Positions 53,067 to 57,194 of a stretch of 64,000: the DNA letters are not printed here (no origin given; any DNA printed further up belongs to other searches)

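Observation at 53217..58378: UbiA-type prenyltransferase domain fused to two tandem GT4 domains, followed by a third separate GT4 paralog (ancient triplication)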

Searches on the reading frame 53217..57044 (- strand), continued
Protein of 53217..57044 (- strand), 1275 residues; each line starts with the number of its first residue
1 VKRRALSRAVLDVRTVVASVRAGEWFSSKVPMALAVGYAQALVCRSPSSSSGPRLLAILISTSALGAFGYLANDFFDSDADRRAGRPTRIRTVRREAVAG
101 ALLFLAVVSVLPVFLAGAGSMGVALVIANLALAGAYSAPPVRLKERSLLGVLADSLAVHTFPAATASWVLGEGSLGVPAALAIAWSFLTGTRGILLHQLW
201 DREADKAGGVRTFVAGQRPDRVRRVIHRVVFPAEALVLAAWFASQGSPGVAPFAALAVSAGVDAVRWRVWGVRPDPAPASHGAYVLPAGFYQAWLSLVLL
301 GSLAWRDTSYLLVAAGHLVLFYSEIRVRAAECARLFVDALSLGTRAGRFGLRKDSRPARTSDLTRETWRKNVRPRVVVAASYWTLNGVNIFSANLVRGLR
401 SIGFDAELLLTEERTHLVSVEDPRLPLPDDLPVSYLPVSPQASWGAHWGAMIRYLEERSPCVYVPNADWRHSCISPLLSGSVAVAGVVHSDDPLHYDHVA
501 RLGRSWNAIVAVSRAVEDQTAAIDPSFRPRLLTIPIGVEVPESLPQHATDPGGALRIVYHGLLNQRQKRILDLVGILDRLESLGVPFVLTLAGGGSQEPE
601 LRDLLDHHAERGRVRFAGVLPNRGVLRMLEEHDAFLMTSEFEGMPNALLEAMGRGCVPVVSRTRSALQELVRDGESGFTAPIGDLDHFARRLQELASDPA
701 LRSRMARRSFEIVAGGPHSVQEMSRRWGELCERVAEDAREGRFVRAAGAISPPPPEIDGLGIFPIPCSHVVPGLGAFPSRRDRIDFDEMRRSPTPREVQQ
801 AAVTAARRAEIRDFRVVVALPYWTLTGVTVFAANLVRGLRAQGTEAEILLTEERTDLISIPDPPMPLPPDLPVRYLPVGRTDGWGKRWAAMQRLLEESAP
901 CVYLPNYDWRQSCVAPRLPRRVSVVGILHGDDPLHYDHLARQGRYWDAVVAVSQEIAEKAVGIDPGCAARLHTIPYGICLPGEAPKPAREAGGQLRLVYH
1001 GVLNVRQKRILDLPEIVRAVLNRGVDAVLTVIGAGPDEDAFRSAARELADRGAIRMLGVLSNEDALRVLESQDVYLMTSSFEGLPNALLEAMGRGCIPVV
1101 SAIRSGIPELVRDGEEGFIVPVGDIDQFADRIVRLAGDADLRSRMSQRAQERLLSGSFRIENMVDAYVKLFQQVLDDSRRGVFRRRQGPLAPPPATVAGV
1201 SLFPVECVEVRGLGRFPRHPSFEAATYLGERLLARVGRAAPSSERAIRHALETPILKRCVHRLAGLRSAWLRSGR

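Call 17: find_encoding_contigs(protein=P0001, flank=10000, max_places=2)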
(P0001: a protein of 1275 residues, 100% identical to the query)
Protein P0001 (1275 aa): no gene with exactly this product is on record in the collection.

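Call 18: find_encoding_contigs(protein=P0029, flank=10000, max_places=2)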
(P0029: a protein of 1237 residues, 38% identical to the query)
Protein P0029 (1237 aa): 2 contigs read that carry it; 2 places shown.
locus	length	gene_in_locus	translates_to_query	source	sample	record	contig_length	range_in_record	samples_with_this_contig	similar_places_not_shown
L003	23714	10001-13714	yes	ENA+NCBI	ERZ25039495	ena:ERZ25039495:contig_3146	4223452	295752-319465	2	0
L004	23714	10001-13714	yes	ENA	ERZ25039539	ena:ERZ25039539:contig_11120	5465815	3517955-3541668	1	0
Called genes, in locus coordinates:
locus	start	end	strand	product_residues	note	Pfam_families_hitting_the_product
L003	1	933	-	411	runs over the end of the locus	PF01306:LacY_symp, PF03825:Nuc_H_symport, PF07690:MFS_1 (weak), PF12832:MFS_1_like, PF07690:MFS_1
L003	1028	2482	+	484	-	PF01435:Peptidase_M48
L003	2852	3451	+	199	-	-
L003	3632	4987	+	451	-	PF16697:Yop-YscD_cpl, PF00498:FHA, PF13367:PrsW-protease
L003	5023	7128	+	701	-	PF13439:Glyco_transf_4, PF13579:Glyco_trans_4_4, PF20706:GT4-conflict, PF00534:Glycos_transf_1, PF13692:Glyco_trans_1_4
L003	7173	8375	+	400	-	PF20706:GT4-conflict (faint), PF13439:Glyco_transf_4, PF13579:Glyco_trans_4_4, PF00534:Glycos_transf_1, PF13692:Glyco_trans_1_4, PF13524:Glyco_trans_1_2 (weak)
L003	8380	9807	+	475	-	PF00534:Glycos_transf_1, PF13692:Glyco_trans_1_4, PF13524:Glyco_trans_1_2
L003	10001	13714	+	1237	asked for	PF20706:GT4-conflict (faint), PF13439:Glyco_transf_4 (faint), PF00534:Glycos_transf_1, PF13524:Glyco_trans_1_2 (weak), PF13692:Glyco_trans_1_4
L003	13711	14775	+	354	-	-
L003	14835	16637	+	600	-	PF13472:Lipase_GDSL_2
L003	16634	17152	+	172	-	-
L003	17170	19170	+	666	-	-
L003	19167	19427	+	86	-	-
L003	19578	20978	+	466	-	PF00501:AMP-binding, PF13193:AMP-binding_C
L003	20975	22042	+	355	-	PF00891:Methyltransf_2, PF13489:Methyltransf_23, PF08241:Methyltransf_11, PF08242:Methyltransf_12, PF13649:Methyltransf_25, PF13847:Methyltransf_31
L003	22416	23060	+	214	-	-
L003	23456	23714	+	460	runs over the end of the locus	-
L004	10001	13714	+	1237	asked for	PF20706:GT4-conflict (faint), PF13439:Glyco_transf_4 (faint), PF00534:Glycos_transf_1, PF13524:Glyco_trans_1_2 (weak), PF13692:Glyco_trans_1_4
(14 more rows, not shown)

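Call 33: find_related_loci(query=A1, collection=genome_contigs, flank=10000)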
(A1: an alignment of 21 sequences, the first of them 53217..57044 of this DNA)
Query A1 (1275 aa) in genome_contigs; peptide patterns used: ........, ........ (x = any residue, [..] = any of these).
369 stretches matched a pattern; 348 encode a relative of the query (tblastn E <= 1e-3); the best 80 are kept; 79 distinct loci.
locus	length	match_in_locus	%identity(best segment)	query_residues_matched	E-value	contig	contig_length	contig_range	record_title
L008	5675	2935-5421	48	368-1216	0e+0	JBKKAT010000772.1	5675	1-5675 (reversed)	MAG: Acidobacteriota bacterium isolate swi_bin.31 k127_13393094, whole genome shotgun sequence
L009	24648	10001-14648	38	13-1227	0e+0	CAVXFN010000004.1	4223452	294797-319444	MAG: uncultured Gemmatimonadaceae bacterium isolate MFD02416.bin.1.95 genome assembly, contig: contig_3146, whole genome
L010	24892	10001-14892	45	368-1194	0e+0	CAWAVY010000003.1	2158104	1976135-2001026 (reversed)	MAG: Bryobacterales bacterium isolate MFD04540.bin.1.137 genome assembly, contig: contig_1881, whole genome shotgun sequ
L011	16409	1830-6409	44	21-1217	0e+0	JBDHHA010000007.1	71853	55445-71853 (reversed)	MAG: Gemmatimonadota bacterium isolate M8-62_Bin_109 M8-62_Bin_109_scaffold_594, whole genome shotgun sequence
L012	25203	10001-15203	36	19-1232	0e+0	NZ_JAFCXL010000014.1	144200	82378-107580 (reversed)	Massilia sp. DWR3-1-1 NODE_14_length_144200_cov_53.969135, whole genome shotgun sequence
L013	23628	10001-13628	40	16-1246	2e-177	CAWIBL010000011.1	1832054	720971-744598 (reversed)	MAG: uncultured Acidobacteriota bacterium isolate MFD01275.bin.2.18 genome assembly, contig: contig_3944, whole genome s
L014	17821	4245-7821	50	375-1218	4e-173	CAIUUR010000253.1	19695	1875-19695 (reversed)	MAG: uncultured Geobacteraceae bacterium isolate VK3_bin-0517 genome assembly, contig: bin-0517:253/568, whole genome sh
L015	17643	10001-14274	41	376-1217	4e-173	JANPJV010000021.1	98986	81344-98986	MAG: Rhodanobacteraceae bacterium isolate VAR_61_metabat_354 VAR_61_k141_315506, whole genome shotgun sequence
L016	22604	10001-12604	43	334-1217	0e+0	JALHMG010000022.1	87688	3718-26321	MAG: Lysobacterales bacterium isolate Bin_30_3_3 c_000000001584, whole genome shotgun sequence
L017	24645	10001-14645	43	375-1255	0e+0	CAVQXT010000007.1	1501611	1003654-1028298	MAG: uncultured Acidobacteriota bacterium isolate MFD05942.bin.1.436 genome assembly, contig: contig_9791, whole genome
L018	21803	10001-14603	42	375-1255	0e+0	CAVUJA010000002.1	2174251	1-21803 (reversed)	MAG: uncultured Acidobacteriota bacterium isolate MFD01872.bin.1.270 genome assembly, contig: contig_53951, whole genome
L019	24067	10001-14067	46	359-1224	1e-160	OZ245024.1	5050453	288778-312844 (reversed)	MAG: Candidatus Multivoradales bacterium isolate 4699c579-e532-4021-9292-de0a908f67bd genome assembly, chromosome: 1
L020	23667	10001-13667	47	24-1134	7e-175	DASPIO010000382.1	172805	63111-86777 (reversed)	MAG TPA_asm: Azospirillum sp. isolate SMAG_U11985 k141_224218, whole genome shotgun sequence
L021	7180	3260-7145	42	19-1217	3e-170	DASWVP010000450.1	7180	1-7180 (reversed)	MAG TPA_asm: Azospirillum sp. isolate SMAG_U3633 k141_277590, whole genome shotgun sequence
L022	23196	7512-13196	50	330-1204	8e-125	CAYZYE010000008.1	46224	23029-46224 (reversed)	MAG TPA_asm: uncultured Anaerolineae bacterium isolate binchicken_co67_117 genome assembly, contig: NODE_654_length_4622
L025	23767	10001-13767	38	375-1206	0e+0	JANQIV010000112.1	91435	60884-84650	MAG: Melioribacteraceae bacterium isolate PL24a_bin.71 k99_3044423, whole genome shotgun sequence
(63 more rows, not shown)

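Call 51: list_cluster_members(proteins=[P0001, P0269, P0040, P0016])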
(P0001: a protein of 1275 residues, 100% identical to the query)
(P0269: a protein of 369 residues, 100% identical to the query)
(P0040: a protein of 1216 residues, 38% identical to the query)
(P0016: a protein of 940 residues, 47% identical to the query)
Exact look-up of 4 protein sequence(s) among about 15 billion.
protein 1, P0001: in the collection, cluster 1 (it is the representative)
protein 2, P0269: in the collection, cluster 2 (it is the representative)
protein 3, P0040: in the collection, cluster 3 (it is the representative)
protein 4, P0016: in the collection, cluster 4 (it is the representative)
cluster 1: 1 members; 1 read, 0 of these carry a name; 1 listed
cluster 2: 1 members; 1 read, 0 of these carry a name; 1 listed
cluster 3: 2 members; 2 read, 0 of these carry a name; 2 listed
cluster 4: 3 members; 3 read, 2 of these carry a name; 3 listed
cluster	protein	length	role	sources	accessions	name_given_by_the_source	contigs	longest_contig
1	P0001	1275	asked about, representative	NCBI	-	-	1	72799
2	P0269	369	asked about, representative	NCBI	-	-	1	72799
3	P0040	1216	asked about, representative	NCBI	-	-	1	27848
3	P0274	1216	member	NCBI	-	-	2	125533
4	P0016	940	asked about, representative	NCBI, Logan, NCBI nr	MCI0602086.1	glycosyltransferase family 4 protein [bacterium]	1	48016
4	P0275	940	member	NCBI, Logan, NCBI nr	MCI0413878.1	glycosyltransferase family 4 protein [bacterium]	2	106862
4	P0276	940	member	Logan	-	-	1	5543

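Call 55: predict_structure(alignment_id=A3)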
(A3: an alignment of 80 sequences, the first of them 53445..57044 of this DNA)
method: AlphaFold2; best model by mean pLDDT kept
length: 1200 residues; sequences in the alignment: 80
mean_pLDDT: 90.8   pTM: 0.73
mean pLDDT of the five models: 90.8, 90.1, 90.0, 89.7, 88.7
residues with pLDDT >= 90: 920; 70-90: 202; 50-70: 41; < 50: 37
segments of 3 or more residues with pLDDT < 50: 1-6, 272-283, 346-361
pLDDT, mean of each block of 10 residues (from residue 1): 46 79 89 96 95 97 96 95 87 90 97 96 98 97 97 97 97 94 96 93 93 94 92 93 87 84 74 43 62 92 96 96 90 81 53 39 58 92 95 98 98 89 92 94 94 95 95 97 96 94 98 95 97 97 92 95 90 98 98 94 97 97 96 95 87 98 89 97 97 97 98 96 98 95 94 89 87 92 92 77 54 90 94 96 96 92 93 96 96 97 95 97 96 94 96 90 92 93 83 93 91 98 98 95 98 97 95 94 80 96 79 94 97 96 93 87 93 91 91 90
secondary structure, 60 per line:
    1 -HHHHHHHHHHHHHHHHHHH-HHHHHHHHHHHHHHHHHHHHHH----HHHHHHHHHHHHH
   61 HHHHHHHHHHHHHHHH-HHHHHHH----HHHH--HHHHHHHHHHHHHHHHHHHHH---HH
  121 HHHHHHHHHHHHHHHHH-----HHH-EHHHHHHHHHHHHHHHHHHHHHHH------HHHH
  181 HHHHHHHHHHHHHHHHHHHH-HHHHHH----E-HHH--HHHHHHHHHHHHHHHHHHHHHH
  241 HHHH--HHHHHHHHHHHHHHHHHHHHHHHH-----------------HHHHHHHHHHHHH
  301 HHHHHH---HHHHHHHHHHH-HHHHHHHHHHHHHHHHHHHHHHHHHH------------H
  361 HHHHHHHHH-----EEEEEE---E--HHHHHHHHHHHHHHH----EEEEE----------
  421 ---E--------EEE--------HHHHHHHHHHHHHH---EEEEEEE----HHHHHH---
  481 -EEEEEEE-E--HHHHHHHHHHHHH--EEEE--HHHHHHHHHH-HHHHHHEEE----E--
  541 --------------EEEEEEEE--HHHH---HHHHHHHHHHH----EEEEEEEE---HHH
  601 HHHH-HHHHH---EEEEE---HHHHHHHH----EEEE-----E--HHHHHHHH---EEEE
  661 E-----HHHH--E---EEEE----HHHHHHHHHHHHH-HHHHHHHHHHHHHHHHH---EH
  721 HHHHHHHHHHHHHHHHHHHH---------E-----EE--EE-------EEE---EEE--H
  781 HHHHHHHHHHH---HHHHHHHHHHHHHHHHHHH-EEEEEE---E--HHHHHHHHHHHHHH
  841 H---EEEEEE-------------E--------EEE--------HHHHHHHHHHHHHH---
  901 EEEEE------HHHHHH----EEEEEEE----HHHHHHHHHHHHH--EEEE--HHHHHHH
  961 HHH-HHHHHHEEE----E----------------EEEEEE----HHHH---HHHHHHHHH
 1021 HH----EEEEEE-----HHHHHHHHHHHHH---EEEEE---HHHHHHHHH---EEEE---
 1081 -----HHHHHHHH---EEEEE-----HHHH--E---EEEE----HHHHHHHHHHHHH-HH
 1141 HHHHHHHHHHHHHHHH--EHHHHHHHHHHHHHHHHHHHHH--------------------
elements in order (helices of 4 or more, strands of 3 or more residues): H2-20 H22-43 H48-76 H78-84 H89-92 H95-115 H119-137 H148-170 H177-200 H202-207 H219-244 H247-270 H288-306 H310-320 H322-347 H360-369 E375-380 H387-401 E406-410 E433-435 H444-457 E461-467 H472-477 E482-488 H493-505 E508-511 H514-523 H525-530 E531-533 E555-562 H565-568 H572-582 E587-594 H598-604 H606-610 E614-618 H622-629 E634-637 H646-653 E657-661 H667-670 E677-680 H685-697 H699-715 H720-740 E769-771 E775-777 H780-791 H795-813 E815-820 H827-841 E845-850 E873-875 H884-897 E901-905 H912-917 E922-928 H933-945 E948-951 H954-963 H965-970 E971-973 E995-1000 H1005-1008 H1012-1022 E1027-1032 H1038-1050 E1054-1058 H1062-1070 E1074-1077 H1086-1093 E1097-1101 H1107-1110 E1117-1120 H1125-1137 H1139-1156 H1160-1180

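Call 59: fold_search(model_id=the predicted structure, library=pdb)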
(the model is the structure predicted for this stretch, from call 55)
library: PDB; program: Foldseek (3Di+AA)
matches with E <= 10: 1507; with E <= 0.001: 500
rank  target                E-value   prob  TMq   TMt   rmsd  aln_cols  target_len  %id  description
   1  8qoy                  4.8e-15  1.00  0.21  0.24  37.9      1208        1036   11  Capsular polysaccharide synthesis multienzyme of Actinobacillus Pleuropneumoniae serotype 3 (released 2024-07-03)
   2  6n1x                  5.0e-15  1.00  0.25  0.71   5.2       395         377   21  BshA from Staphylococcus aureus complexed with UDP and N-acetylglucosamine (released 2019-08-21)
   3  6d9t                  1.1e-14  1.00  0.25  0.70   5.2       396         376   22  BshA from Staphylococcus aureus complexed with UDP (released 2019-05-08)
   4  3mbo_C                2.7e-14  1.00  0.25  0.74   5.4       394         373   21  Crystal Structure of the Glycosyltransferase BaBshA bound with UDP and L-malate (released 2010-09-29)
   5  3mbo_A                5.8e-14  1.00  0.25  0.73   5.5       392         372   20  Crystal Structure of the Glycosyltransferase BaBshA bound with UDP and L-malate (released 2010-09-29)
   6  6tvp_B                6.1e-14  1.00  0.24  0.62   5.9       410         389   19  Structure of Mycobacterium smegmatis alpha-maltose-1-phosphate synthase GlgM (released 2020-04-22)
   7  5d00_A                6.7e-14  1.00  0.25  0.75   5.2       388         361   19  Crystal structure of BshA from B. subtilis complexed with N-acetylglucosaminyl-malate and UMP (released 2016-09-07)
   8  2jjm_A                7.0e-14  1.00  0.24  0.74   5.5       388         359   22  Crystal Structure of a family GT4 glycosyltransferase from Bacillus anthracis ORF BA1558. (released 2008-08-05)
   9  6tvp_A                7.7e-14  1.00  0.24  0.64   5.8       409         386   20  Structure of Mycobacterium smegmatis alpha-maltose-1-phosphate synthase GlgM (released 2020-04-22)
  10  5d01_B                1.1e-13  1.00  0.25  0.73   4.8       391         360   19  Crystal structure of BshA from B. subtilis complexed with N-acetylglucosaminyl-malate (released 2016-09-07)
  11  3mbo_E                1.6e-13  1.00  0.25  0.72   6.6       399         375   20  Crystal Structure of the Glycosyltransferase BaBshA bound with UDP and L-malate (released 2010-09-29)
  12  3mbo_D                1.7e-13  1.00  0.25  0.72   6.1       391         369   21  Crystal Structure of the Glycosyltransferase BaBshA bound with UDP and L-malate (released 2010-09-29)
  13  3c48_A                1.8e-13  1.00  0.17  0.45  13.1       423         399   15  Structure of the retaining glycosyltransferase MshA: The first step in mycothiol biosynthesis. Organism: Corynebacteri (released 2008-03-25)
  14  7vfk_B                2.0e-13  1.00  0.24  0.55   6.9       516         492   11  Crystal structure of SdgB (ligand-free form) (released 2021-11-24)
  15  9v0l                  2.2e-13  1.00  0.24  0.72   4.9       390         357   17  UDP-binding PsBGluT, a tetrahydrobiopterin glucosyltransferase from Pseudanabaena sp. Chao 1811 (released 2025-11-26)
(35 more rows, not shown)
